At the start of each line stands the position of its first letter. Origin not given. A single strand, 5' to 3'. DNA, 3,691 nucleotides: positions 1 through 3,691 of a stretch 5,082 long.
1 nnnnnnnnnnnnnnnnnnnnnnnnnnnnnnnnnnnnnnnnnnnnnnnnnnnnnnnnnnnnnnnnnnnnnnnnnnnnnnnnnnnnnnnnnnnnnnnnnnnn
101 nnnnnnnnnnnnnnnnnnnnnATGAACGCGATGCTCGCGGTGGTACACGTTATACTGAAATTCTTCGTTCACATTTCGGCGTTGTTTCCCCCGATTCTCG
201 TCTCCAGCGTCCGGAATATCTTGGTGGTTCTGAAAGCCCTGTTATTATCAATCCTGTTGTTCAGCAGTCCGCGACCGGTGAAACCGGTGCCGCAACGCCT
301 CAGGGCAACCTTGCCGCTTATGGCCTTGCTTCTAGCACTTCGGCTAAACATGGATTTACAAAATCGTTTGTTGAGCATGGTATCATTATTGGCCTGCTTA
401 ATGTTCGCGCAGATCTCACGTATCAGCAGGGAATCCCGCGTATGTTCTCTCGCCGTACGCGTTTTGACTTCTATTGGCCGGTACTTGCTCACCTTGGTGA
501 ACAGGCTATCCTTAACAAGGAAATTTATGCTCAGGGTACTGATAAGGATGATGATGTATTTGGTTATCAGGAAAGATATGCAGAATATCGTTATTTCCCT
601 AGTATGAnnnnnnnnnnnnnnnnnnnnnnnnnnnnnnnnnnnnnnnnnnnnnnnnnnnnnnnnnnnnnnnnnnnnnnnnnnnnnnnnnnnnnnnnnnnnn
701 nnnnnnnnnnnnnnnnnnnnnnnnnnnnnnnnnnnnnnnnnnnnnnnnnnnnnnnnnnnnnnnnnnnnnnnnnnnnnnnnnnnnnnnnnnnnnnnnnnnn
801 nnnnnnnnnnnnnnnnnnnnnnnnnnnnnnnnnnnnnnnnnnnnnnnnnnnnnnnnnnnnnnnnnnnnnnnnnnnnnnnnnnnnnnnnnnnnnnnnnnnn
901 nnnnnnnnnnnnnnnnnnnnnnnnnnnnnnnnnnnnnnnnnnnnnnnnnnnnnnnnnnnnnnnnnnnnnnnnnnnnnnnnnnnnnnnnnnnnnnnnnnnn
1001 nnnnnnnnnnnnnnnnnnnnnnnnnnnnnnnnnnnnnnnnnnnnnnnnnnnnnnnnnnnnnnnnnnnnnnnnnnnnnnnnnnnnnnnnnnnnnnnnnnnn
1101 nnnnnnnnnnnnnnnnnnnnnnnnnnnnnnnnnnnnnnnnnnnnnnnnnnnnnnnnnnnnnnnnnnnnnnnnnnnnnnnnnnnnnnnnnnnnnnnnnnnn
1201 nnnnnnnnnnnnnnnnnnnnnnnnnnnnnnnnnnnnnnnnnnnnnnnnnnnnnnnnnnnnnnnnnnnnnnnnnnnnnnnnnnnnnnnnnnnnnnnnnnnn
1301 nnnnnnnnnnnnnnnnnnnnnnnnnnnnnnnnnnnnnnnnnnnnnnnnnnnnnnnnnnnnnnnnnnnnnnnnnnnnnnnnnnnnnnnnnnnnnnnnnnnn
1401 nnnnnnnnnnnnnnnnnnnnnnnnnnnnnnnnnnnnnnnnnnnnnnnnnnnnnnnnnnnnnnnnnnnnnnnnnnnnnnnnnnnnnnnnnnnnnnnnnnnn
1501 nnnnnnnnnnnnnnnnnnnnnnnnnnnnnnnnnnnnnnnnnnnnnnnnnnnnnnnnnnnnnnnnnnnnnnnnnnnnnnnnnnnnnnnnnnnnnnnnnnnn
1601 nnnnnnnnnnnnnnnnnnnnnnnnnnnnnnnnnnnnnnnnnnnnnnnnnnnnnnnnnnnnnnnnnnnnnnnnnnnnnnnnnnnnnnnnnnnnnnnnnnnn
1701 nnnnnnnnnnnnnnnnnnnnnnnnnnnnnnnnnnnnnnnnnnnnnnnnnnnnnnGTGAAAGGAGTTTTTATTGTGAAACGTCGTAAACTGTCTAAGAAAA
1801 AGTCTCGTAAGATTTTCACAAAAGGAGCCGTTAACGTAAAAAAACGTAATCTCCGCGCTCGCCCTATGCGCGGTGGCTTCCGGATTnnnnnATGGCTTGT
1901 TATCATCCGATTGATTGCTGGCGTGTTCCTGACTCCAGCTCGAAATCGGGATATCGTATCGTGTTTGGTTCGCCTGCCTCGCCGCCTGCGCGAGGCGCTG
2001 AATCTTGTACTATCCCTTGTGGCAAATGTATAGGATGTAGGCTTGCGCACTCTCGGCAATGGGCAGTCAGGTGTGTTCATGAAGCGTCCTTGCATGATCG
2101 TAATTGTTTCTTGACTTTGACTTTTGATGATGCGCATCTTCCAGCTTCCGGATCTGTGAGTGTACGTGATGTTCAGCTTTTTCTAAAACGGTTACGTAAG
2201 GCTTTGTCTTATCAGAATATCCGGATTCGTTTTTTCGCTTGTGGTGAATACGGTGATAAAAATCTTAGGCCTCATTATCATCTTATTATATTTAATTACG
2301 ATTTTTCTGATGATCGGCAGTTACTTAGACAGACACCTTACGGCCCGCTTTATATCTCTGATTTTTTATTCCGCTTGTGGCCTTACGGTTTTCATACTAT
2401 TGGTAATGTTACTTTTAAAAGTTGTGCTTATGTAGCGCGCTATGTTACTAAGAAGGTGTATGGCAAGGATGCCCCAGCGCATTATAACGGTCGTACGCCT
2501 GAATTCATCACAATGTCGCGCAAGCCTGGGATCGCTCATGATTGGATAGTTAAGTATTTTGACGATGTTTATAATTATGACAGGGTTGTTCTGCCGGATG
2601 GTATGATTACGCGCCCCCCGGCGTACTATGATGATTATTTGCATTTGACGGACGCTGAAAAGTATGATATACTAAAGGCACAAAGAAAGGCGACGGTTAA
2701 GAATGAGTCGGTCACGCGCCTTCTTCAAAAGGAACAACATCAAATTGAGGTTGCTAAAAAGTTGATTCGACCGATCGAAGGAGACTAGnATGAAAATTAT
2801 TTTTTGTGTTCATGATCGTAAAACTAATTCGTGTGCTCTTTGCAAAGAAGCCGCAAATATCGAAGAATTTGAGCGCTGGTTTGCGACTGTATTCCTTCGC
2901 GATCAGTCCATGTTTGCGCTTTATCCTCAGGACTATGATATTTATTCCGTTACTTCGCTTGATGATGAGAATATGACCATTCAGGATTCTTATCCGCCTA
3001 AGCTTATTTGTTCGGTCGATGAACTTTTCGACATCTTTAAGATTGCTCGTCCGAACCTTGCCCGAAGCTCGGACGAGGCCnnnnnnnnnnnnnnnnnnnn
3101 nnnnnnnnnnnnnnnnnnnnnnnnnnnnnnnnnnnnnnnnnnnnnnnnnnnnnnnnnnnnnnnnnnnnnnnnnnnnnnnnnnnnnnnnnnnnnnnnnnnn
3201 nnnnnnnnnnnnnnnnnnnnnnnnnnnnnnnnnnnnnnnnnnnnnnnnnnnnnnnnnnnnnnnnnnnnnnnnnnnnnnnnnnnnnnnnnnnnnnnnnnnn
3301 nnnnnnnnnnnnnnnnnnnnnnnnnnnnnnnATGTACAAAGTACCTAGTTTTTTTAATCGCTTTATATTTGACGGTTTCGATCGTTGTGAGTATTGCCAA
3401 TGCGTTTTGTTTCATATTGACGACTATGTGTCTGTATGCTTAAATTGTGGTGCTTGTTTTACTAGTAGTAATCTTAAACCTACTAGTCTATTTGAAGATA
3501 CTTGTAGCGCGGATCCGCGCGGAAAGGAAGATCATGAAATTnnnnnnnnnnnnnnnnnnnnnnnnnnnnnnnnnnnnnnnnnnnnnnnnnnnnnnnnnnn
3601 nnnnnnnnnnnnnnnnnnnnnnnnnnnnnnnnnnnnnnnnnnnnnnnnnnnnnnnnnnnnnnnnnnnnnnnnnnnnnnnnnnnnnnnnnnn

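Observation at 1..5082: The window is an entire circular gokushovirus-like microvirus genome (4983 nt) with a 99-nt terminal redundancy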

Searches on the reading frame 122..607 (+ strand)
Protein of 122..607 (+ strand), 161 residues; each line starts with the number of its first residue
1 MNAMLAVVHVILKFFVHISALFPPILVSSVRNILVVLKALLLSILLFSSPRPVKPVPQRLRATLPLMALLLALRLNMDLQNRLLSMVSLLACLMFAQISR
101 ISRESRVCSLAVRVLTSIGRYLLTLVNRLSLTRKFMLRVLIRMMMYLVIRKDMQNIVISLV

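Call 72: search_protein_families(library=pfam, max_evalue=0.01, proteins=[window:122-607:+])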
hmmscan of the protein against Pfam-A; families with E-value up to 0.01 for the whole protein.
window:122-607:+ (161 aa): 0 families

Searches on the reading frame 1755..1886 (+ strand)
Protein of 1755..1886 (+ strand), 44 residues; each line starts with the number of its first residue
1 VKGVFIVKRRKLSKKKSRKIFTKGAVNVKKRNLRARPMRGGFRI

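Call 7: search_protein_families(library=pfam, max_evalue=0.1, proteins=[window:1755-1886:+])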
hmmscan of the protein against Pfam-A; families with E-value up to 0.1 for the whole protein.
seq(44 aa): 1 family
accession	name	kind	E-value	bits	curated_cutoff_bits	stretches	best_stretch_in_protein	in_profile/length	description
PF18096.6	Thump_like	-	0.072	13.4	26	1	10-37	10-40/78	THUMP domain-like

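Call 8: search_protein_families(library=phrogs, max_evalue=0.1, proteins=[window:1755-1886:+])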
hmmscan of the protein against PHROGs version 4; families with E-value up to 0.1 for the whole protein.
seq(44 aa): 1 family
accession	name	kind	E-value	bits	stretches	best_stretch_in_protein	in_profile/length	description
phrog_10695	-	unknown function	4.2e-15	56.6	1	7-43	2-38/39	-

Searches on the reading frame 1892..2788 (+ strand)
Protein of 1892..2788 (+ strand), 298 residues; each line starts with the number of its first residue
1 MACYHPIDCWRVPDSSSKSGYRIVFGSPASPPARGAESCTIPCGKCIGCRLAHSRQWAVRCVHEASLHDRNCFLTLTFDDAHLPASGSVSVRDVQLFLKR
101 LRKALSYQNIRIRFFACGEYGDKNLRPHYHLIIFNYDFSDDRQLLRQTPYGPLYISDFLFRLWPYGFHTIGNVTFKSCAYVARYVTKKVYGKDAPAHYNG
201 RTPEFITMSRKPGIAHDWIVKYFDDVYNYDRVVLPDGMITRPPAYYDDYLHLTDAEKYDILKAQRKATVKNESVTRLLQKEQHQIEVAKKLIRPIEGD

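Call 7: search_protein_families(library=pfam, max_evalue=0.1, proteins=[window:1892-2785:+])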
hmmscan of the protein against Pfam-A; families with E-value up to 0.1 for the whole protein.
seq(298 aa): 2 families
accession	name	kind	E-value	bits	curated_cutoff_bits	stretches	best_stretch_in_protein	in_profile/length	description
PF23343.2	REP_ORF2-G2P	-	4.3e-23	81.9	27.8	1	71-188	1-98/99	Replication-associated protein ORF2/G2P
PF01111.24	CKS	-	0.063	13.9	27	0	221-244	6-29/68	Cyclin-dependent kinase regulatory subunit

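Call 8: search_protein_families(library=phrogs, max_evalue=0.1, proteins=[window:1892-2785:+])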
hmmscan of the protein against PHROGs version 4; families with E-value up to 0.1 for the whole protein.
seq(298 aa): 5 families
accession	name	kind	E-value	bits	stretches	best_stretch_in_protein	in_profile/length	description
phrog_942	-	DNA, RNA and nucleotide metabolism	2.5e-118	397.5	1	1-294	59-354/501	replication initiation protein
phrog_29197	-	unknown function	1.7e-69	234.5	1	1-136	1-170/187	-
phrog_3584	-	DNA, RNA and nucleotide metabolism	2e-10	41.5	1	68-141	66-142/265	replication initiation protein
phrog_2969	-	DNA, RNA and nucleotide metabolism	0.028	14.4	1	66-134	152-222/346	replication initiation protein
phrog_713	-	DNA, RNA and nucleotide metabolism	0.076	12.8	1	108-134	165-191/432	DNA replication initiation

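Call 42: find_encoding_contigs(protein=window:1892-2788:+, flank=6000, max_places=8)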
Protein window:1892-2788:+ (298 aa): 5 contigs read that carry it; 5 places shown.
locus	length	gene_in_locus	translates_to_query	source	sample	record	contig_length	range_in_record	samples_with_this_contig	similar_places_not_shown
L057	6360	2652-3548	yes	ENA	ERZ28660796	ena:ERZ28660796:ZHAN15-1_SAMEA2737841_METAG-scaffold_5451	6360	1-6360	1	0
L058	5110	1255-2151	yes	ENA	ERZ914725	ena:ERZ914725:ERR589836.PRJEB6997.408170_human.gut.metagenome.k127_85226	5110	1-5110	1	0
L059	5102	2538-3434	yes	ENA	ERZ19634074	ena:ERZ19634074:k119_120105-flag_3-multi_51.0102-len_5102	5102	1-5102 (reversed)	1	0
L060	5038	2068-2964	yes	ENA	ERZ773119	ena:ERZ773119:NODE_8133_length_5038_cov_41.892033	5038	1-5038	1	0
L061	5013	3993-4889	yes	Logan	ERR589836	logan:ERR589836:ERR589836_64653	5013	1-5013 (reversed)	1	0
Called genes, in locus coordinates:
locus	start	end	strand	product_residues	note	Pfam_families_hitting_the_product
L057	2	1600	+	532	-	?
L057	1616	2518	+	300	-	-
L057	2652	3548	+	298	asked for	PF23343:REP_ORF2-G2P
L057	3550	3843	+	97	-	PF20577:Phage_ORF5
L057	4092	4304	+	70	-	-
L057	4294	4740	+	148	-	PF09675:Chlamy_scaf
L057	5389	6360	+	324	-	?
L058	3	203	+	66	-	?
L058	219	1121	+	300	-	-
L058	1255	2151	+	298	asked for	PF23343:REP_ORF2-G2P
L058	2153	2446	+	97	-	PF20577:Phage_ORF5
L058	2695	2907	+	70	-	-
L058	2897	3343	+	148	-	PF09675:Chlamy_scaf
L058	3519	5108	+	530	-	?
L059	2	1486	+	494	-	?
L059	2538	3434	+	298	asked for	PF23343:REP_ORF2-G2P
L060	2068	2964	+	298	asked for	PF23343:REP_ORF2-G2P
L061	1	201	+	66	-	?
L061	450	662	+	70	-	-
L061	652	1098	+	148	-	PF09675:Chlamy_scaf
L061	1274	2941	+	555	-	PF02305:Phage_F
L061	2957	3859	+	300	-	-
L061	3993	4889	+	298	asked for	PF23343:REP_ORF2-G2P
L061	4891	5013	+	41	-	?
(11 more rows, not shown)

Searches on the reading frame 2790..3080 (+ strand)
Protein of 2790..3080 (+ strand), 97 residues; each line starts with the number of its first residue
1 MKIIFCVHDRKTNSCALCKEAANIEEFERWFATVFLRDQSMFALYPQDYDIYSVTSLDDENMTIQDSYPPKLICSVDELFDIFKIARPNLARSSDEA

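Call 7: search_protein_families(library=pfam, max_evalue=0.1, proteins=[window:2790-3080:+])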
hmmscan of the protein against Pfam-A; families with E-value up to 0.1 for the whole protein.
seq(97 aa): 2 families
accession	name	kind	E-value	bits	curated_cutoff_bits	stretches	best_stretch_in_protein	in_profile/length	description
PF20577.3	Phage_ORF5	-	2.2e-12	46.9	27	1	4-77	1-74/75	Phage ORF5 protein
PF05573.18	NosL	-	0.093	13.5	24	0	11-68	6-61/131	NosL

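Call 8: search_protein_families(library=phrogs, max_evalue=0.1, proteins=[window:2790-3080:+])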
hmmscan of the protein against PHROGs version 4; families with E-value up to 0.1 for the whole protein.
seq(97 aa): 1 family
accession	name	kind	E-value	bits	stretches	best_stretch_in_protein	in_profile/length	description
phrog_1670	-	DNA, RNA and nucleotide metabolism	1.5e-13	51.4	1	2-84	3-85/96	DNA binding protein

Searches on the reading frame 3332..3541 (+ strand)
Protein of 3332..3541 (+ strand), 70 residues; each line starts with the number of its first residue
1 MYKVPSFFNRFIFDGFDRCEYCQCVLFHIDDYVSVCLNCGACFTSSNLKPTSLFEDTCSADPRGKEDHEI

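Call 7: search_protein_families(library=pfam, max_evalue=0.1, proteins=[window:3332-3541:+])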
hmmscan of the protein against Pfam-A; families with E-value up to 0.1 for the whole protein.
seq(70 aa): 3 families
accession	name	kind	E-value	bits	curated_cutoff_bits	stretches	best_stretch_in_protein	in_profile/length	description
PF10080.14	FtrD-like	-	0.0024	18.4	26.3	1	15-50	33-68/101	Membrane iron-sulfur containing protein FtrD-like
PF16622.11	zf-C2H2_11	-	0.0052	16.9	27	1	36-46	7-17/29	zinc-finger C2H2-type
PF22910.1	EDR4-like_1st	-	0.031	14.4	27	1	18-44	6-30/34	Enhanced disease resistance 4-like, N-terminal domain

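Call 8: search_protein_families(library=phrogs, max_evalue=0.1, proteins=[window:3332-3541:+])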
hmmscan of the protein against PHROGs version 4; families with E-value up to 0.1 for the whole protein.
seq(70 aa): 0 families

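Call 65: find_homologous_proteins(query=window:3332-3541:+, max_evalue=0.001)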
Query seq(70 aa) (70 aa): 53 proteins with E <= 0.001 among 53 candidates.
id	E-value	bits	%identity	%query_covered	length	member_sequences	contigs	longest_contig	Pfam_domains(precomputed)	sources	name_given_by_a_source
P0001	5.2e-40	152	94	100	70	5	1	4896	-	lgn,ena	-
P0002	2.8e-39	150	94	100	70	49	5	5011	-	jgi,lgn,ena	jgi:hypothetical protein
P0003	1.1e-37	145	90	100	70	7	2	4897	-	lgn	-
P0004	7.2e-37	142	84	100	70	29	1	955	-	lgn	-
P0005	5.0e-35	136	81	100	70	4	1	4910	-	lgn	-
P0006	2.2e-34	134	79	100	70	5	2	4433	-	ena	-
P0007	7.4e-34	133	81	100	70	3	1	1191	-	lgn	-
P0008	2.3e-33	131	79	100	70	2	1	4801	-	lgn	-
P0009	2.9e-33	131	80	100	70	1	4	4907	-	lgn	-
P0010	3.2e-33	131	77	100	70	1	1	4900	-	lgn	-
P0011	4.5e-33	130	77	100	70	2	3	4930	-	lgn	-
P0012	4.5e-33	130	79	100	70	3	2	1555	-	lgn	-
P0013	2.2e-32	128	79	100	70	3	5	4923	-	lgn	-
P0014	9.2e-32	126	77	100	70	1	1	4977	-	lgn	-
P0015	9.2e-32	126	77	100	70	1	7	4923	-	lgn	-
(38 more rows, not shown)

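Call 74: predict_structure(alignment_id=A3)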
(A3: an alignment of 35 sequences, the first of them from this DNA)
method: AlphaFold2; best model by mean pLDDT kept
length: 70 residues; sequences in the alignment: 35
mean_pLDDT: 58.6   pTM: 0.43
mean pLDDT of the five models: 58.6, 57.2, 57.0, 55.8, 52.0
residues with pLDDT >= 90: 0; 70-90: 25; 50-70: 21; < 50: 24
segments of 3 or more residues with pLDDT < 50: 1-15, 63-70
pLDDT, mean of each block of 10 residues (from residue 1): 42 55 76 76 62 54 45
secondary structure, 60 per line:
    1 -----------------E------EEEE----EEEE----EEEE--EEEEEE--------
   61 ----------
elements in order: E25-28 E33-36 E41-44 E47-52

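Call 78: fold_search(model_id=the predicted structure, library=pdb)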
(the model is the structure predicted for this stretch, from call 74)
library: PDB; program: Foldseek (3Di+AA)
matches with E <= 10: 89; with E <= 0.001: 0
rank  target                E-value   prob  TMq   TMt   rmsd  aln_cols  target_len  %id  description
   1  9e6q_Ai               5.8e-01  0.57  0.37  0.28   5.8        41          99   24  Cryo-EM structure of the Pyrobaculum calidifontis 50S ribosomal subunit in complex with Dri (released 2024-11-20)
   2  6skf_Bg               1.1e+00  0.47  0.38  0.33   5.9        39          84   26  Cryo-EM Structure of T. kodakarensis 70S ribosome (released 2020-07-29)
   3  8cli_B                1.5e+00  0.38  0.40  0.05   5.2        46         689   22  TFIIIC TauB-DNA monomer (released 2023-06-21)
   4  7oqy_Y                1.9e+00  0.10  0.31  0.24  13.9        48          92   19  Cryo-EM structure of the cellular negative regulator TFS4 bound to the archaeal RNA polymerase (released 2021-08-25)
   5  2e73_MODEL_1_A        2.2e+00  0.04  0.19  0.19   9.5        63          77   16  Solution structure of the phorbol esters/diacylglycerol binding domain of protein kinase C gamma (released 2007-12-18)
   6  6gmh_I                2.6e+00  0.33  0.39  0.25   3.7        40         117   25  Structure of activated transcription complex Pol II-DSIF-PAF-SPT6 (released 2018-08-22)
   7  9qf4_Be               2.8e+00  0.25  0.38  0.33   5.9        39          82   23  Structure of P. furiosus 70S ribosome grown at 95 degC (released 2025-11-05)
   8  8him_I                3.0e+00  0.21  0.35  0.26   4.3        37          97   16  A cryo-EM structure of B. oleracea RNA polymerase V elongation complex at 2.73 Angstrom (released 2023-03-22)
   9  4c2m_X                3.0e+00  0.12  0.38  0.24  13.6        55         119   16  Structure of RNA polymerase I at 2.8 A resolution (released 2013-10-23)
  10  8yoz_B                3.2e+00  0.38  0.40  0.36   3.0        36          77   19  Crystal structure of the small zinc-finger protein ZifS (TTHA0897) from Thermus thermophilus HB8. (released 2025-03-19)
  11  8qcf_J                3.2e+00  0.25  0.38  0.13   6.8        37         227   19  yeast cytoplasmic exosome-Ski2 complex degrading a RNA substrate (released 2024-01-10)
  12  5n5y_I                3.2e+00  0.12  0.38  0.28  12.9        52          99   17  Cryo-EM structure of RNA polymerase I in complex with Rrn3 and Core Factor (Orientation III) (released 2017-04-05)
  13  3how_I                3.4e+00  0.23  0.38  0.24   3.6        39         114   18  Complete RNA polymerase II elongation complex III with a T-U mismatch and a frayed RNA 3'-uridine (released 2009-07-28)
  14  6sc9_A                3.4e+00  0.23  0.40  0.09   2.5        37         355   16  dAb3/HOIP-RBR-HOIPIN-8 (released 2019-11-27)
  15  5jea_I                3.7e+00  0.21  0.38  0.12   6.8        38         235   18  Structure of a cytoplasmic 11-subunit RNA exosome complex including Ski7, bound to RNA (released 2016-07-13)
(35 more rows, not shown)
